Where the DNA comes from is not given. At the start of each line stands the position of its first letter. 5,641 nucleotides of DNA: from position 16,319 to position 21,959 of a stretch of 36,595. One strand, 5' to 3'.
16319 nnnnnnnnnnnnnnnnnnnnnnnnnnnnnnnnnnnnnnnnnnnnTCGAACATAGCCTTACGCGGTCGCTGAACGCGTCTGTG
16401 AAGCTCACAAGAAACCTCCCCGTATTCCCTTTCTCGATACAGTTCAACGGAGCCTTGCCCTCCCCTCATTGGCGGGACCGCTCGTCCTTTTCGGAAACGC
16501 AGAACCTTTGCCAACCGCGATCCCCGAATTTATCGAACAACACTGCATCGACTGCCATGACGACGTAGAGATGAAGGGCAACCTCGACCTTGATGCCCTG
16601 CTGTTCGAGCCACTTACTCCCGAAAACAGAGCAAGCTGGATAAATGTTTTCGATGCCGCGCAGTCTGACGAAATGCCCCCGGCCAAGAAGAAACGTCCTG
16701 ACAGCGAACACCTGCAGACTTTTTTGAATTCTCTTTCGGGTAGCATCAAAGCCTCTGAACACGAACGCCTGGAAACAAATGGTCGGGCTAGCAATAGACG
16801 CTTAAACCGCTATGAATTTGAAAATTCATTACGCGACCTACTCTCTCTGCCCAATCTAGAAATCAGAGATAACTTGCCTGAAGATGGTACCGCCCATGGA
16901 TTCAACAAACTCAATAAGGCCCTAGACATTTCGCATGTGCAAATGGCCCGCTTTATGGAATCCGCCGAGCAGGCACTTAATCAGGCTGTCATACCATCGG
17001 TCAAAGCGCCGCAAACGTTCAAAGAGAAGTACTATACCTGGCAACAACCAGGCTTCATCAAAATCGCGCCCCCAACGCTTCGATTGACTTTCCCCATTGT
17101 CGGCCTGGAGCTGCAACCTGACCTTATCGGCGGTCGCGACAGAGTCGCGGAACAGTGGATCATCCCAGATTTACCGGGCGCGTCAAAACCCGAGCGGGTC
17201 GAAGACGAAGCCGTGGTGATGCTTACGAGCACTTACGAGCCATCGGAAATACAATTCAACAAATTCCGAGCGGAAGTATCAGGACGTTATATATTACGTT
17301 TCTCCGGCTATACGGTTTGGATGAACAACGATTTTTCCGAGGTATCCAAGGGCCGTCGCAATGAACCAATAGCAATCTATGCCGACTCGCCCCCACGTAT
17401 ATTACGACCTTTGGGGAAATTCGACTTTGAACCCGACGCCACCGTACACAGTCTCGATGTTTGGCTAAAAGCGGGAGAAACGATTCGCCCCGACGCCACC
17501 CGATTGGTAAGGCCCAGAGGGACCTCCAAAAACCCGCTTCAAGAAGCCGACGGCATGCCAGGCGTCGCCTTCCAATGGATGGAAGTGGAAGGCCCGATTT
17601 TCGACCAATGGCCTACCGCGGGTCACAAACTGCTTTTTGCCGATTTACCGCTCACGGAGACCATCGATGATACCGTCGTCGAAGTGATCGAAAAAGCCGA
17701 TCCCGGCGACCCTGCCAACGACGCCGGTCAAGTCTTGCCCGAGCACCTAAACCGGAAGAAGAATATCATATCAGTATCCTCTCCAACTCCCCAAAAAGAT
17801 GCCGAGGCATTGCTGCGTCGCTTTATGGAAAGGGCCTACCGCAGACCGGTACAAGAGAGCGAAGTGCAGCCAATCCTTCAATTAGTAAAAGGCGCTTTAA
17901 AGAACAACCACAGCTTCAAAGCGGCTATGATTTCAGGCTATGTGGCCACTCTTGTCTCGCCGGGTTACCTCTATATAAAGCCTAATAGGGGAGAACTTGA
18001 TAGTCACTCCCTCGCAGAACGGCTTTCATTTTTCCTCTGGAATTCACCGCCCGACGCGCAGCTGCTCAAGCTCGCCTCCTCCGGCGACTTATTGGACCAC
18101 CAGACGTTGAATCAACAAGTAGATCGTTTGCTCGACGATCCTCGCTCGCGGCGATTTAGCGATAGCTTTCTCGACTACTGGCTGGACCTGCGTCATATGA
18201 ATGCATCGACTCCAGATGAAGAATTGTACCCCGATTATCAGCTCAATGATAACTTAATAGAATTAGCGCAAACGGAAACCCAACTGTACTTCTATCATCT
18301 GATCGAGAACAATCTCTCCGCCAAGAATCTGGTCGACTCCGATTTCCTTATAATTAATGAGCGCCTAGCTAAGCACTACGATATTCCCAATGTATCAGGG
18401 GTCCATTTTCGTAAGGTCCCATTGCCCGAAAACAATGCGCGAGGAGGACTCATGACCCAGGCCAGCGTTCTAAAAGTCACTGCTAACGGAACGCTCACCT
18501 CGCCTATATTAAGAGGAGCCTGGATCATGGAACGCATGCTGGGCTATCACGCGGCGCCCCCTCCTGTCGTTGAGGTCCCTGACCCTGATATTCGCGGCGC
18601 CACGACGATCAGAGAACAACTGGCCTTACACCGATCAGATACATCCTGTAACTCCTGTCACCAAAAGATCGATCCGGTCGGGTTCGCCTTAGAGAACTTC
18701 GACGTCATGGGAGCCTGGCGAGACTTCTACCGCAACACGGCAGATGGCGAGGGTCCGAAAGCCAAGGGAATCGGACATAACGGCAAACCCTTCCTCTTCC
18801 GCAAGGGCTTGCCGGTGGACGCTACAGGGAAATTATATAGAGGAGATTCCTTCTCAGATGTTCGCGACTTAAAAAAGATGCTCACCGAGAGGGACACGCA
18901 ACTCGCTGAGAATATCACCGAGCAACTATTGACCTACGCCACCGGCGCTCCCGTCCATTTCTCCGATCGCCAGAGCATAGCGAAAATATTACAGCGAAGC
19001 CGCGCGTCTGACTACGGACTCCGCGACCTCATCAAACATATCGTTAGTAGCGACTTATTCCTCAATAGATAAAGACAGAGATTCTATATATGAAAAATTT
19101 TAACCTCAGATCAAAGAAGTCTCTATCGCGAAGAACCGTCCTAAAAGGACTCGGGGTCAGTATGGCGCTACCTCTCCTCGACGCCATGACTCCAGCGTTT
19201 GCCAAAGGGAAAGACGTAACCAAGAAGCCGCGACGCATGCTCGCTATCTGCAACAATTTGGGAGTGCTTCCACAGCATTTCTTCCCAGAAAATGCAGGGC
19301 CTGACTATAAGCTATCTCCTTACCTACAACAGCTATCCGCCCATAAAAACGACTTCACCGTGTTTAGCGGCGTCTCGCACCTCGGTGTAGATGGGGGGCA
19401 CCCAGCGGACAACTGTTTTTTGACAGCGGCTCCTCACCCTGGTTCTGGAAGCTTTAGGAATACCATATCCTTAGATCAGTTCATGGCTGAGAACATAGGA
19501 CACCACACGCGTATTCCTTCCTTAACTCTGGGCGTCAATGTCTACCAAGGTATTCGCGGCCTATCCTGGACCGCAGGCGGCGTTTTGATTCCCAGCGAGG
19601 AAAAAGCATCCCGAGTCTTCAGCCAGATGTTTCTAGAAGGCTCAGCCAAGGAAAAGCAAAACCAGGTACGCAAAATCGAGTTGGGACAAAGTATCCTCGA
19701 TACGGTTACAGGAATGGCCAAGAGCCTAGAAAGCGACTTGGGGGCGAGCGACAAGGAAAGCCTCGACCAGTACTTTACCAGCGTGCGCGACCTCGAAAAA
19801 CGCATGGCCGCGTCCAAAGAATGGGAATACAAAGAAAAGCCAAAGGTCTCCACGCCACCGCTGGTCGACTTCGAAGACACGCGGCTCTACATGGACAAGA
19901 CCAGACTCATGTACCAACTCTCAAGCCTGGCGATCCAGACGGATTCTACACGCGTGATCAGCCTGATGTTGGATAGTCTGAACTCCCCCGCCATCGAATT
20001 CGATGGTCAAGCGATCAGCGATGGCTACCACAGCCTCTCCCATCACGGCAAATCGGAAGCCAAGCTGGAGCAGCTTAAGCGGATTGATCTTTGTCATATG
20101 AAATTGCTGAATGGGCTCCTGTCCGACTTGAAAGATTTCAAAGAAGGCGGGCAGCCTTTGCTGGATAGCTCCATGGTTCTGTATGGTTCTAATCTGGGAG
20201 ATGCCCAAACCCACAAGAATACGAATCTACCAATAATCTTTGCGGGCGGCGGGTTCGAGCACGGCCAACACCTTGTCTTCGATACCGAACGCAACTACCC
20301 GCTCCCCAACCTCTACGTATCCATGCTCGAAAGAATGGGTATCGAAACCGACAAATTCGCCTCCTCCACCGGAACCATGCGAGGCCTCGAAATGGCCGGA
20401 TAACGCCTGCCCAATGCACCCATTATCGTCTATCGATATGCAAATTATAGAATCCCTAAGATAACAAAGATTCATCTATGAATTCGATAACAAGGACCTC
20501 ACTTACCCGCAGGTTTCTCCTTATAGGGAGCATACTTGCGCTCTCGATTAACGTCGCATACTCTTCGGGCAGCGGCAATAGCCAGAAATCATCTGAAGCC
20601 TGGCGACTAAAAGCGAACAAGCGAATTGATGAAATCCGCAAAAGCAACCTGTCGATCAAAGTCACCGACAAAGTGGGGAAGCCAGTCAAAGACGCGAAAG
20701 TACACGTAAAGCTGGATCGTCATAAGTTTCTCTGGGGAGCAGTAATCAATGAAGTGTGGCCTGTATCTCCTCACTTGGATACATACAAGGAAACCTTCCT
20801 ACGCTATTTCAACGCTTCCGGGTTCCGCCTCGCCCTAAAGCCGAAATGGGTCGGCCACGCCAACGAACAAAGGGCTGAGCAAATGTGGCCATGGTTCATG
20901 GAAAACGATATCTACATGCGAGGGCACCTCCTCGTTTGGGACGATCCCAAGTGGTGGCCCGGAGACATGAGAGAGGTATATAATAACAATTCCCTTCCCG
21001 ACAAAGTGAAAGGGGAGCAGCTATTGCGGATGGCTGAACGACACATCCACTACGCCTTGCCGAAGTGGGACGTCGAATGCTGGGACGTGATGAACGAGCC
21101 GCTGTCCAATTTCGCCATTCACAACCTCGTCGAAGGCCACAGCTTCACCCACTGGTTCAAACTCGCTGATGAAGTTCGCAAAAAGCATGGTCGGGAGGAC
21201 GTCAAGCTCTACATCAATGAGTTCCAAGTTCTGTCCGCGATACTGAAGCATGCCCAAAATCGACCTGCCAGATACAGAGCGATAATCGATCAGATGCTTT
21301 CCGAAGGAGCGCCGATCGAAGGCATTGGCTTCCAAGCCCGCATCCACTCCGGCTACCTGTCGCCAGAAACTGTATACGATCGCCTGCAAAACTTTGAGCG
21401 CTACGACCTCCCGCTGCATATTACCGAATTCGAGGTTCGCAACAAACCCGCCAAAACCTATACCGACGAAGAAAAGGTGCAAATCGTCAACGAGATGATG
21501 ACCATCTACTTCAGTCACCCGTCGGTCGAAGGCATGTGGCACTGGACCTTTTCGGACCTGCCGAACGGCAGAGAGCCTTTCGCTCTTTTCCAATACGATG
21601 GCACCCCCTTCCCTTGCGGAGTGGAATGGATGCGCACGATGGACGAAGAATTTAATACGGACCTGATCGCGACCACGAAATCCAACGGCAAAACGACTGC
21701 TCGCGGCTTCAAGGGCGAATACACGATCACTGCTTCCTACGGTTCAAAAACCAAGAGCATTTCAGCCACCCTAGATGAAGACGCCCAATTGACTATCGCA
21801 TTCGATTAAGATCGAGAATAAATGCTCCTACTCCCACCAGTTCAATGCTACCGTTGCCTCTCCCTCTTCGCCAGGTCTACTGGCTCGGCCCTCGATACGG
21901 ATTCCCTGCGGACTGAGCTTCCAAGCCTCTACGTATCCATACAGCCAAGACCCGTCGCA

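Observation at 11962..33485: Five paralogues of an unassigned TIM-barrel glycosidase-like family with Asp at both predicted catalytic positions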

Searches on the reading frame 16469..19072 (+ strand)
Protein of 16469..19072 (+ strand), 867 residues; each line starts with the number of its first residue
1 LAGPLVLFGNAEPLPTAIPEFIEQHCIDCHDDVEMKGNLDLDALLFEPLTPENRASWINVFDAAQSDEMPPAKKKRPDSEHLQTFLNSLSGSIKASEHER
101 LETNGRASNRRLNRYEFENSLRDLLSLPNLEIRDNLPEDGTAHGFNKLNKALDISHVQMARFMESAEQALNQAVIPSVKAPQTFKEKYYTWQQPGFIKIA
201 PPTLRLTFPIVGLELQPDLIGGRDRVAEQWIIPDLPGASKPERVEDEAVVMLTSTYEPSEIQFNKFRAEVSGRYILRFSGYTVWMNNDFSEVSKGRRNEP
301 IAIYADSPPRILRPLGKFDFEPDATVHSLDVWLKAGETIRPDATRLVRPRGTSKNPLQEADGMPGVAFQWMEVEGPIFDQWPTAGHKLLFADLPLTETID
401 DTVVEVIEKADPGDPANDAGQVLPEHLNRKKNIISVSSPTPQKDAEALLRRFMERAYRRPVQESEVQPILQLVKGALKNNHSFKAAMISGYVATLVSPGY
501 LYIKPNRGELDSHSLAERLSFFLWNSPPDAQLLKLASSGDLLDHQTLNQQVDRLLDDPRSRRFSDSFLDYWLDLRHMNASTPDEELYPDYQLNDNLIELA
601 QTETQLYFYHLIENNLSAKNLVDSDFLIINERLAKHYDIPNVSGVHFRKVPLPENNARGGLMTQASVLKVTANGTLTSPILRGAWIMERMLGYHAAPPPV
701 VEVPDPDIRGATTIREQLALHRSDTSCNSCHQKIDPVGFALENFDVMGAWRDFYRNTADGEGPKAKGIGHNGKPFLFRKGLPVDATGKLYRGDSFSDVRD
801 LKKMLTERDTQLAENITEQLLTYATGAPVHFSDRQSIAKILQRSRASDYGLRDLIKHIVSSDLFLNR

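Call 9: search_protein_families(library=pfam, proteins=[window:16469-19072:+], max_evalue=0.001)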
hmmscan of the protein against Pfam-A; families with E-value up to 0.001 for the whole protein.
window:16469-19072:+ (867 aa): 6 families
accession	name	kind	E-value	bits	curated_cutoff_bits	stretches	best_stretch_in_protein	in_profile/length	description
PF07631.16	PSD4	-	3e-39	134.9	23.3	1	510-639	1-128/128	Protein of unknown function (DUF1592)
PF07627.16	PSCyt3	-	5.5e-31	107.2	27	1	658-752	1-96/98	Protein of unknown function (DUF1588)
PF07624.16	PSD2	-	2.8e-24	85.1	25.8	1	792-864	2-74/74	Protein of unknown function (DUF1585)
PF07626.16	PSD3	-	1.2e-17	64.6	23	1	110-174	1-64/65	Protein of unknown function (DUF1587)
PF07637.16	PSD5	-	1.2e-15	58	34.2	1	445-503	2-60/62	Protein of unknown function (DUF1595)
PF07635.16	PSCyt1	-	3.8e-05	24.7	22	1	26-72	1-58/59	Planctomycete cytochrome C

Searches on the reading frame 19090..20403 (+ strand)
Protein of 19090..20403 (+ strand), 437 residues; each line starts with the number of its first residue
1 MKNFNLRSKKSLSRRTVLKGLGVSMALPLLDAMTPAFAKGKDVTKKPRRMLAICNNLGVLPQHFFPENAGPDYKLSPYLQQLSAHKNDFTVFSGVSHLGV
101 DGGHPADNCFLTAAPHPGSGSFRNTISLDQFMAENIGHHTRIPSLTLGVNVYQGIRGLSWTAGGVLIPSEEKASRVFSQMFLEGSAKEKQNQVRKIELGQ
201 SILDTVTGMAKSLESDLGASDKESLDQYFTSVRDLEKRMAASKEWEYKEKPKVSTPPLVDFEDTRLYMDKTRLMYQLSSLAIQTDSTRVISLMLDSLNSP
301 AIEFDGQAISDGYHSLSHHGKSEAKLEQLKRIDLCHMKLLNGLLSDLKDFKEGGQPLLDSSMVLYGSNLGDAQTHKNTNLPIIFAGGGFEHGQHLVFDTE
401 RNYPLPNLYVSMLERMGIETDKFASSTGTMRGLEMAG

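Call 9: search_protein_families(library=pfam, proteins=[window:19090-20403:+], max_evalue=0.001)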
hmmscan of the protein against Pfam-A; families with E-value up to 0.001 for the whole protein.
window:19090-20403:+ (437 aa): 1 family
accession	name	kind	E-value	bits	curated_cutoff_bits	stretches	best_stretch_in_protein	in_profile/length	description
PF07586.16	HXXSHH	-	8.9e-78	262.4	30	1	49-340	1-306/307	Protein of unknown function (DUF1552)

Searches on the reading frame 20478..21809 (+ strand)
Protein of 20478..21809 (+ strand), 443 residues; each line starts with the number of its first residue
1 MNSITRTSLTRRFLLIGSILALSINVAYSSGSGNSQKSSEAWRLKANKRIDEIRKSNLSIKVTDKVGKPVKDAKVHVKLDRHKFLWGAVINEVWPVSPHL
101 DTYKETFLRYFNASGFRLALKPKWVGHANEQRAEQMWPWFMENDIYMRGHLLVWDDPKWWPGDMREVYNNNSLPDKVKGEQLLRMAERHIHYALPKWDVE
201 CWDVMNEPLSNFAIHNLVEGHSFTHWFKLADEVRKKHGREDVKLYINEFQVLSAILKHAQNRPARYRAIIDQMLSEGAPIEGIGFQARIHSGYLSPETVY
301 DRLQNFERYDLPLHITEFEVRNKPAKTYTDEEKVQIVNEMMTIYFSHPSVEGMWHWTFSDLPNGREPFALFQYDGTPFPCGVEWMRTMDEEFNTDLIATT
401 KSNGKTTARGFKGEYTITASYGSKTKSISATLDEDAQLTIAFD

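Call 9: search_protein_families(library=pfam, proteins=[window:20478-21809:+], max_evalue=0.001)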
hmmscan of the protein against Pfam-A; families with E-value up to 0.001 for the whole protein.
window:20478-21809:+ (443 aa): 2 families
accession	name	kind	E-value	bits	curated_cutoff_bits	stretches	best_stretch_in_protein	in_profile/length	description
PF00331.26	Glyco_hydro_10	-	4e-26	92.4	22.1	1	128-360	57-279/311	Glycosyl hydrolase family 10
PF11790.14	Glyco_hydro_cc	-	0.00058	19.9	21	0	295-380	147-233/237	Glycosyl hydrolase catalytic core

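Call 40: search_solved_structures(query=window:20478-21809:+, max_evalue=0.001)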
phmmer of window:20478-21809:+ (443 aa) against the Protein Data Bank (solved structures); distinct sequences matched with E-value up to 0.001: 76 (the best 60 are shown).
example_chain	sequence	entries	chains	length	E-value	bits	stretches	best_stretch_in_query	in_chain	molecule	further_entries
7d88_A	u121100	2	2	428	4.5e-29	104.7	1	28-426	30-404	Beta-xylanase | Beta-1,4-xylanase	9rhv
7d89_A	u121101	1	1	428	1e-27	100.2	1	28-426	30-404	Beta-xylanase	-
7cpl_A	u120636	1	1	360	3e-15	59.1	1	121-320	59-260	Endo-1,4-beta-xylanase A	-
8xy0_A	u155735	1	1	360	3.4e-15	58.9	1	121-321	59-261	Endo-1,4-beta-xylanase A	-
7cpk_A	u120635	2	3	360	3.8e-15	58.8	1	121-320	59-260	Endo-1,4-beta-xylanase A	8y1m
1hiz_A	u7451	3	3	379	4.4e-15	58.6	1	106-321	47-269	ENDO-1,4-BETA-XYLANASE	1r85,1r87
2uwf_A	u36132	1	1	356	5.1e-15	58.4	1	119-320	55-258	ALKALINE ACTIVE ENDOXYLANASE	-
8b73_A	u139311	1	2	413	6.9e-15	57.9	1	48-428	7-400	Beta-xylanase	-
6lps_A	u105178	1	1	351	8.3e-15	57.7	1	119-320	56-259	Beta-xylanase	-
4prw_A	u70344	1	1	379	1.1e-14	57.3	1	106-321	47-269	Endo-1,4-beta-xylanase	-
3mmd_A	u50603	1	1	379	1.2e-14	57.1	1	106-321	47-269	Endo-1,4-beta-xylanase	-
4pud_A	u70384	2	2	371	1.2e-14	57.1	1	106-321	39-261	Endo-1,4-beta-xylanase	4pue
9fk1_A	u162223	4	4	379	2.9e-14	55.9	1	106-321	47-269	Endo-1,4-beta-xylanase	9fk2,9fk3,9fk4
1r86_A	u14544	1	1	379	1.4e-13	53.6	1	106-321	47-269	Endo-1,4-beta-xylanase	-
9fk6_A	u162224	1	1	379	1.4e-13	53.6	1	106-321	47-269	Endo-1,4-beta-xylanase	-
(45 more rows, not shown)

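Call 70: find_homologous_proteins(query=window:20478-21809:+, max_evalue=1e-20)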
Query window:20478-21809:+ (443 aa): 82 proteins with E <= 1e-20 among 2383 candidates.
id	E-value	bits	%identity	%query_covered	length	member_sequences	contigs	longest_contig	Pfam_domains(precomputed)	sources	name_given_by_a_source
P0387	0.0e+0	1043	100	100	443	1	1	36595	PF00331.27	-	-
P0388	7.8e-178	610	59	98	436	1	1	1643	PF00331.27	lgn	-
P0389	6.7e-147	508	51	97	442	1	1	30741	PF00331.27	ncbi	-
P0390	3.6e-144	499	53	91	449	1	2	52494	PF00331.27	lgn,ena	-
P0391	9.8e-144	498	50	98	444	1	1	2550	PF00331.27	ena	-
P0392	1.3e-137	477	50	91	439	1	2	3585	PF00331.27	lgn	-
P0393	1.9e-137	477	51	90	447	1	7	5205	PF00331.27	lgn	-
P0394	3.9e-136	473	49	95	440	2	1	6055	PF00331.27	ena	-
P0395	7.2e-124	432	48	91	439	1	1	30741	PF00331.27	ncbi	-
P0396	1.9e-123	431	46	92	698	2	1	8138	PF00331.27,PF03629.25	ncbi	-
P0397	1.0e-116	409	47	85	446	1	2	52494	PF00331.27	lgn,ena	-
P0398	2.0e-116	408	42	99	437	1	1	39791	PF00331.27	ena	-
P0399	1.1e-115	405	47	85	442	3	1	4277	PF00331.27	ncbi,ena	-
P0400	3.4e-115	403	44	91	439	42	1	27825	PF00331.27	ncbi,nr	ncbi:endo-1,4-beta-xylanase [Winogradskyella sp.]|nr:endo-1,4-beta-xylanase [Winogradskyella sp.]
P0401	4.7e-115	403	42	99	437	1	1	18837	PF00331.27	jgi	-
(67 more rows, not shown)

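Call 71: find_encoding_contigs(protein=P0400, flank=10000, max_places=2)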
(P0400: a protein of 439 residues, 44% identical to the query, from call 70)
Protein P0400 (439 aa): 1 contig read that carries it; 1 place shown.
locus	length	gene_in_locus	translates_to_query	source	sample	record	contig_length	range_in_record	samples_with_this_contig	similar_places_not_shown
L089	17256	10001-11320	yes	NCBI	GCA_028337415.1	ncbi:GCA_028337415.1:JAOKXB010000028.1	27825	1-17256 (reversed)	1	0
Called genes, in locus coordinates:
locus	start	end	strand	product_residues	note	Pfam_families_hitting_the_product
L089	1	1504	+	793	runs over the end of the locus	PF00933:Glyco_hydro_3, PF01915:Glyco_hydro_3_C, PF14310:Fn3-like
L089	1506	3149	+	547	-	PF00884:Sulfatase, PF01663:Phosphodiest, PF02995:DUF229 (weak), PF16347:SGSH_C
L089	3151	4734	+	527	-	PF00884:Sulfatase, PF01663:Phosphodiest (faint), PF01676:Metalloenzyme (faint), PF02995:DUF229 (weak), PF16347:SGSH_C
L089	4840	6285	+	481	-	PF00884:Sulfatase, PF01663:Phosphodiest (weak), PF16347:SGSH_C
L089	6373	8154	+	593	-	PF01120:Alpha_L_fucos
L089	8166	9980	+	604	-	PF18962:Por_Secre_tail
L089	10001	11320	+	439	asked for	PF00331:Glyco_hydro_10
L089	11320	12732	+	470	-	PF00884:Sulfatase, PF01663:Phosphodiest, PF16347:SGSH_C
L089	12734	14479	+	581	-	PF00331:Glyco_hydro_10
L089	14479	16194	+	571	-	PF00884:Sulfatase, PF01663:Phosphodiest, PF16347:SGSH_C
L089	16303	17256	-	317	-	PF18962:Por_Secre_tail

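Call 72: find_encoding_contigs(protein=P0389, flank=10000, max_places=2)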
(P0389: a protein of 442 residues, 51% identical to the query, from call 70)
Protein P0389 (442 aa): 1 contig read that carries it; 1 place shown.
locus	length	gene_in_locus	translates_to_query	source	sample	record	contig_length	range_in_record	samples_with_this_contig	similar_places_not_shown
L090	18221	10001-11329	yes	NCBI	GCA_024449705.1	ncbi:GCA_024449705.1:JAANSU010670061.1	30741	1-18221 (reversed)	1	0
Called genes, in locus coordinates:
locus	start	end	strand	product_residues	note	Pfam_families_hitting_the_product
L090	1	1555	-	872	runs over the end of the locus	PF00884:Sulfatase, PF01663:Phosphodiest (faint), PF02995:DUF229 (weak), PF16347:SGSH_C, PF00331:Glyco_hydro_10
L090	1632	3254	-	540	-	-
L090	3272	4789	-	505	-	PF14322:SusD-like_3, PF12771:SusD-like_2, PF07980:SusD_RagB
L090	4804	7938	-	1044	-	PF13620:CarboxypepD_reg, PF13715:CarbopepD_reg_2, PF07715:Plug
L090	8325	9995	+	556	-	PF00884:Sulfatase, PF01663:Phosphodiest (faint), PF16347:SGSH_C (weak)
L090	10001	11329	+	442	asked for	PF00331:Glyco_hydro_10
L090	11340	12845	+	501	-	PF00884:Sulfatase, PF01663:Phosphodiest (weak), PF16347:SGSH_C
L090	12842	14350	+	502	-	PF00884:Sulfatase, PF01663:Phosphodiest (faint), PF16347:SGSH_C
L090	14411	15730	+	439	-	PF00331:Glyco_hydro_10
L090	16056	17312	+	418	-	PF18962:Por_Secre_tail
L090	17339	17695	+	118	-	-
